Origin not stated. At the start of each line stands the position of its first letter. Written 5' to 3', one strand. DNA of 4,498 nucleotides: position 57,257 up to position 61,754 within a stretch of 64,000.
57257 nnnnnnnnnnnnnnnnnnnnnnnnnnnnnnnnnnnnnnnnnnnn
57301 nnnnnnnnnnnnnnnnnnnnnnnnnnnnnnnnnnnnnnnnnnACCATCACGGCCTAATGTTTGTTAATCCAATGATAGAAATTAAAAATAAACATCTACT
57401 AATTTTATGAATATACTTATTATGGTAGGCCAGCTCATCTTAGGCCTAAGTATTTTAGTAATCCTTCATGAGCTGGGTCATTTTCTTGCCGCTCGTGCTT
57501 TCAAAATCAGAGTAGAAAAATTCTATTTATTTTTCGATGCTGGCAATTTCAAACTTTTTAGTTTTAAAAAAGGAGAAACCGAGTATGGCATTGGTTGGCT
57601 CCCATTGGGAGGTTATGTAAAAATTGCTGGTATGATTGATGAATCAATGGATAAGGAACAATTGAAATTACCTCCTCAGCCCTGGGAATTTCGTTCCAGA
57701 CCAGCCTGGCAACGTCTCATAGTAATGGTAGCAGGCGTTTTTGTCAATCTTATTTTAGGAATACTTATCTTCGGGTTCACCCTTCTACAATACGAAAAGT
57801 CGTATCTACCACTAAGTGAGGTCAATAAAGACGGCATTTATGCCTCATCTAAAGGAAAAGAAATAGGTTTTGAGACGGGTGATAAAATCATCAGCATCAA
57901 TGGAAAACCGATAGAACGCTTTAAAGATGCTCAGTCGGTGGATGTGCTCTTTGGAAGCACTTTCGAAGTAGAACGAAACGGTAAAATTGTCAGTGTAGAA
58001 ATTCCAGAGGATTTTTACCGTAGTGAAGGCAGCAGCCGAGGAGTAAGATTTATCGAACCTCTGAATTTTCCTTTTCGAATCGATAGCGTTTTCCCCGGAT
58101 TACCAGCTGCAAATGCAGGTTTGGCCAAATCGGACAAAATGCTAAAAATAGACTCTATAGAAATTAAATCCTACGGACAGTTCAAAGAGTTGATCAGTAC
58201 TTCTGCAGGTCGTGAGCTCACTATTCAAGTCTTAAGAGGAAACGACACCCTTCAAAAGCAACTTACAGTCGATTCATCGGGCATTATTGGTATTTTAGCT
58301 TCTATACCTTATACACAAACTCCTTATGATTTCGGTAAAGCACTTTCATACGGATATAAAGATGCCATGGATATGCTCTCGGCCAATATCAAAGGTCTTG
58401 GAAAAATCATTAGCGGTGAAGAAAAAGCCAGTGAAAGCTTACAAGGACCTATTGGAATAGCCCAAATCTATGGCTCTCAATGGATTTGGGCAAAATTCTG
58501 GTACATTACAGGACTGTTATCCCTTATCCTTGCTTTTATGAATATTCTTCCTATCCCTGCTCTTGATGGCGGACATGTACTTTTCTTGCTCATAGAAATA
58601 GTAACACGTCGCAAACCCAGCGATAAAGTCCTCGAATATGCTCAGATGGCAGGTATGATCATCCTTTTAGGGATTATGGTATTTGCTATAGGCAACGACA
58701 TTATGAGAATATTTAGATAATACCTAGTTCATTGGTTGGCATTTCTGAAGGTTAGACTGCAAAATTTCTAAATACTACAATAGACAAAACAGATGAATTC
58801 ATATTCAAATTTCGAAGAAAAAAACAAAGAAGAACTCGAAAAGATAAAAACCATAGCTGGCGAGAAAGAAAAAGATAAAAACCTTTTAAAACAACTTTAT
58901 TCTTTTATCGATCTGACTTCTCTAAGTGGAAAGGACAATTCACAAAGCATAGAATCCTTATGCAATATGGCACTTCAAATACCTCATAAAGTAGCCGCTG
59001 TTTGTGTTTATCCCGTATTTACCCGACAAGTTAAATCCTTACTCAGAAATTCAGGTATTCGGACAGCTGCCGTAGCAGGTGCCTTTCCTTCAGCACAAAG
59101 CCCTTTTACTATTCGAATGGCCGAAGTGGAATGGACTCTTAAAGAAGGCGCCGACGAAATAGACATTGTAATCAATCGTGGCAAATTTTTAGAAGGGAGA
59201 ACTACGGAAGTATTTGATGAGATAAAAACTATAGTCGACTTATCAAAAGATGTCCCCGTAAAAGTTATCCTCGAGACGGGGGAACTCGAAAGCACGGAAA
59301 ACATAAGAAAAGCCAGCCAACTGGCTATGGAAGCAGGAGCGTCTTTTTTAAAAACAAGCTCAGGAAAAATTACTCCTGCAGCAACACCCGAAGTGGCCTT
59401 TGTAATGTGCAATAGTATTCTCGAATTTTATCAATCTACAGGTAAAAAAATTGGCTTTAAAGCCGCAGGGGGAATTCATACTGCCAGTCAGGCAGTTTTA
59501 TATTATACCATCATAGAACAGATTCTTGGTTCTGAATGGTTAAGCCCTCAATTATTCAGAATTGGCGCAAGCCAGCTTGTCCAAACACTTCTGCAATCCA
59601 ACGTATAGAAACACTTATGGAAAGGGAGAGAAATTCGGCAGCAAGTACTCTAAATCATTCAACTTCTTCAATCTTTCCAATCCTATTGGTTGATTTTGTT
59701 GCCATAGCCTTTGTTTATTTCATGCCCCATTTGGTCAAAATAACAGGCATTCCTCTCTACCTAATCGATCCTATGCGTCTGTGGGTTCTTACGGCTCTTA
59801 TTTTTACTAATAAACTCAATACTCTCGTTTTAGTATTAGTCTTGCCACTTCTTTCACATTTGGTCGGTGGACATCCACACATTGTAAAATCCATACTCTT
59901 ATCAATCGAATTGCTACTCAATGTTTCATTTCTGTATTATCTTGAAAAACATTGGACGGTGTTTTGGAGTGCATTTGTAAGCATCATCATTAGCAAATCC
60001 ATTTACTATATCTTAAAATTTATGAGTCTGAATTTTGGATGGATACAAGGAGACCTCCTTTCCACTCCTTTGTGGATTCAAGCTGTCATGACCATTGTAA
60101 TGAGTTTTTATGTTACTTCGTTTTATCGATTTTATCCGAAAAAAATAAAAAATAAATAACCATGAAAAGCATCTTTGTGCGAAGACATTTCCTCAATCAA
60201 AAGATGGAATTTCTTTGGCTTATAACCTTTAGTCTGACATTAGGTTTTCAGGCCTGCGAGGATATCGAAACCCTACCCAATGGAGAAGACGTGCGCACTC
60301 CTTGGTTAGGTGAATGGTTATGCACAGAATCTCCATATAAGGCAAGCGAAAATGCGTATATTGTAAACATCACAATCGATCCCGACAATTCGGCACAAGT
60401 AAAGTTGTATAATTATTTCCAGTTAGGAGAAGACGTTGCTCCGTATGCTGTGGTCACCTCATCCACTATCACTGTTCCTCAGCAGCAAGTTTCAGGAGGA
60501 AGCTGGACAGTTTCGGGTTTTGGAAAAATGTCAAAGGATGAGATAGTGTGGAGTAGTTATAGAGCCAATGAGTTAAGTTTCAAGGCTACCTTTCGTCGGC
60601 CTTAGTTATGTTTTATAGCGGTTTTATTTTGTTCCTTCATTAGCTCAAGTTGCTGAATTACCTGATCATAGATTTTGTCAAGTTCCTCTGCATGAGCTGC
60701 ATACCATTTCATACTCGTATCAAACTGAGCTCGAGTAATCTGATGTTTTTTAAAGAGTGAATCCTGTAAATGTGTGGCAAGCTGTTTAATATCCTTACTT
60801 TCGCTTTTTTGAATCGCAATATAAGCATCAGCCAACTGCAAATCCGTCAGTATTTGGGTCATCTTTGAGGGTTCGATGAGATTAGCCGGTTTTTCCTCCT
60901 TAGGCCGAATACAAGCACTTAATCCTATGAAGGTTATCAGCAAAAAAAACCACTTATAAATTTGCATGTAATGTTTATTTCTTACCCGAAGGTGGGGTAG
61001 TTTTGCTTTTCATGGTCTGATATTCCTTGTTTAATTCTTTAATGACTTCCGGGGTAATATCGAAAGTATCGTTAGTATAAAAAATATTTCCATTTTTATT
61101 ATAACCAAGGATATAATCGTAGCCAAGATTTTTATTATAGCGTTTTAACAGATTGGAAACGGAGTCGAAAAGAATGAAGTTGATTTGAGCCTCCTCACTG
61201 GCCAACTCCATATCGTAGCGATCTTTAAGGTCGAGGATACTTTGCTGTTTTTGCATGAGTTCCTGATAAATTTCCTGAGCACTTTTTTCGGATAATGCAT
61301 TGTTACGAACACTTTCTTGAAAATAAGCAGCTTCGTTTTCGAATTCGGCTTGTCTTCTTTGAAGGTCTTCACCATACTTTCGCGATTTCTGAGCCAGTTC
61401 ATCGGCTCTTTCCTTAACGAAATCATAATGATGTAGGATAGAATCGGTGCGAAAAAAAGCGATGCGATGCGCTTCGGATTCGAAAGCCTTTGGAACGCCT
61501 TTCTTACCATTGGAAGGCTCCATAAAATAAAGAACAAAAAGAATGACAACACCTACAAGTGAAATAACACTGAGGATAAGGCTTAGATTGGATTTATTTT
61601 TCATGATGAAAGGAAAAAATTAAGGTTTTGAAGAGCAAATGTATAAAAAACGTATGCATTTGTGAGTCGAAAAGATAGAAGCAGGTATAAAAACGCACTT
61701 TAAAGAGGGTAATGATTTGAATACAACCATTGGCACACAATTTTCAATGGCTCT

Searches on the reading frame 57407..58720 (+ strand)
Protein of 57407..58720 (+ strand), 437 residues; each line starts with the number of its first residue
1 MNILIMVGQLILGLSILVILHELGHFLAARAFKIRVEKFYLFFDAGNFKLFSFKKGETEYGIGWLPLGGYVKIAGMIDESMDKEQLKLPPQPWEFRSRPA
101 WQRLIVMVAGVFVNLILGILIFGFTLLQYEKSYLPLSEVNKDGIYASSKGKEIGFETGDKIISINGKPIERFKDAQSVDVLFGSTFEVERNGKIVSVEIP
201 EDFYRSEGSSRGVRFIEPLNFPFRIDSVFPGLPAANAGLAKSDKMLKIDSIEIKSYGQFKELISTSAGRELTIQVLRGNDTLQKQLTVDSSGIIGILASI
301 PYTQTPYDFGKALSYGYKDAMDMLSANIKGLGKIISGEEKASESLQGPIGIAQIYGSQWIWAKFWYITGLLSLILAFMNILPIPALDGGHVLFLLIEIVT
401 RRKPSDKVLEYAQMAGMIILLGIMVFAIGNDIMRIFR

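Call 79: search_protein_families(library=pfam, proteins=[window:57407-58720:+], max_evalue=0.0001)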
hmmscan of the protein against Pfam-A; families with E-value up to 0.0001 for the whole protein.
window:57407-58720:+ (437 aa): 4 families
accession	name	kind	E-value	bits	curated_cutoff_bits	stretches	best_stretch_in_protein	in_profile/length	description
PF02163.28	Peptidase_M50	-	3.4e-59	200.3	27.2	1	10-422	2-220/221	Peptidase family M50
PF17820.7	PDZ_6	-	1.4e-13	50.7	27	2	225-277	2-54/54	PDZ domain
PF13180.12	PDZ_2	-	7.7e-13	49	27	1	225-286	16-78/80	PDZ domain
PF00595.29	PDZ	-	3.2e-07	31.1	23.2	0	155-184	43-72/81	PDZ domain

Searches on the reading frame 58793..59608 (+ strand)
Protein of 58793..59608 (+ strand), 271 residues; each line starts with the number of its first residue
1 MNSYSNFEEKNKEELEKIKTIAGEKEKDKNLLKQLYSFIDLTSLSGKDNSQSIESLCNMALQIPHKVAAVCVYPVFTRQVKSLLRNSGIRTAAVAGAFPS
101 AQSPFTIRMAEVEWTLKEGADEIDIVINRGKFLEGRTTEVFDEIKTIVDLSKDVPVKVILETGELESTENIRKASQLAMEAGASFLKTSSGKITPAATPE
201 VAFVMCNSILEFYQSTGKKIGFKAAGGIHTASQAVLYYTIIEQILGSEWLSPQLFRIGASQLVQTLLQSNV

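Call 79: search_protein_families(library=pfam, proteins=[window:58793-59608:+], max_evalue=0.0001)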
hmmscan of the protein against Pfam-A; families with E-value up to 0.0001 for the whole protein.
window:58793-59608:+ (271 aa): 1 family
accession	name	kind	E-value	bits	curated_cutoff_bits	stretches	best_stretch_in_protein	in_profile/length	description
PF01791.15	DeoC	-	1.5e-15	57.9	23.8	1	39-230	6-200/229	DeoC/LacD family aldolase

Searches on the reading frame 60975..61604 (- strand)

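Call 79: search_protein_families(library=pfam, proteins=[window:60975-61604:-], max_evalue=0.0001)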
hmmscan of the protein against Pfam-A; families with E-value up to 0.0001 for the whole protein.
window:60975-61604:- (209 aa): 1 family
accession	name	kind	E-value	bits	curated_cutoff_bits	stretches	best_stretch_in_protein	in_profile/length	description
PF03938.19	OmpH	-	8.1e-24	84.9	32.4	1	47-191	1-141/141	Outer membrane protein (OmpH-like)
